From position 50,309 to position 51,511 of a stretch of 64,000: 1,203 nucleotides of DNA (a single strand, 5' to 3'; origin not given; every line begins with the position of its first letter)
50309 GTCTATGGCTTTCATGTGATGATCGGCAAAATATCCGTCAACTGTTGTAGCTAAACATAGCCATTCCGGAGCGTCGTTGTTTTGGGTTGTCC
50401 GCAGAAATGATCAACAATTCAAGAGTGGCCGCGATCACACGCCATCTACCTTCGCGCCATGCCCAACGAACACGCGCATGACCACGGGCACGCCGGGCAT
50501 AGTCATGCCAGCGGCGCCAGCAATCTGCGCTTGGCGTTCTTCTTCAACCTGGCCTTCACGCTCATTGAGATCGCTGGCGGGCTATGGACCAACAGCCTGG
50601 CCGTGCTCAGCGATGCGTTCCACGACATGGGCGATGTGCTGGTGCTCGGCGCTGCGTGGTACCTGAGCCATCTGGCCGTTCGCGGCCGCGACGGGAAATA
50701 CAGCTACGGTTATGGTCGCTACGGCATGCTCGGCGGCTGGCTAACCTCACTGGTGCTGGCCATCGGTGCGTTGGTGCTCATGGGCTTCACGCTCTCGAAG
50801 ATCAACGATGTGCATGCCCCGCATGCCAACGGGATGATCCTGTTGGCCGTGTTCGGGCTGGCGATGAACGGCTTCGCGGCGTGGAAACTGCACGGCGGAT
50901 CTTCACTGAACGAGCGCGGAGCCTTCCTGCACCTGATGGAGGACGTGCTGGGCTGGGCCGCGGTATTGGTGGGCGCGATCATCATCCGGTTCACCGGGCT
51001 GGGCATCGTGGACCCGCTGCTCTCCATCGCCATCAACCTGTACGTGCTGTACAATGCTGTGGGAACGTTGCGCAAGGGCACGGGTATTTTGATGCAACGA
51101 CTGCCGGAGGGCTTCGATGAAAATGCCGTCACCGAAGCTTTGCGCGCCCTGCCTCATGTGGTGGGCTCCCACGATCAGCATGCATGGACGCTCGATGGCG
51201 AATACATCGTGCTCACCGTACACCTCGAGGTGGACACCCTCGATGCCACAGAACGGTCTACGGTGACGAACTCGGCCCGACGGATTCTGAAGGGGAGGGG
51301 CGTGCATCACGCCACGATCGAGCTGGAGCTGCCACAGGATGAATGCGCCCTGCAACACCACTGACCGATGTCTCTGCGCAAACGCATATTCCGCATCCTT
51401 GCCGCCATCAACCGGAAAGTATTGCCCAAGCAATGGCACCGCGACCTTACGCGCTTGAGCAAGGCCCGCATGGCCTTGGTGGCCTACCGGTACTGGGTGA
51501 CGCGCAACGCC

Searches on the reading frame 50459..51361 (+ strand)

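Call 82: search_protein_families(library=pfam, proteins=[window:50459-51361:+], max_evalue=0.001)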
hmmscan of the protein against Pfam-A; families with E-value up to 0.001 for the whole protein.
window:50459-51361:+ (301 aa): 2 families
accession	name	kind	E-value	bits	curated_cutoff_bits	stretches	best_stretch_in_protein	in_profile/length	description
PF01545.26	Cation_efflux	-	6.1e-34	118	26.6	1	23-212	1-198/198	Cation efflux family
PF16916.11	ZT_dimer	-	1.9e-08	34.6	26.7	1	216-290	1-76/78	Dimerisation domain of Zinc Transporter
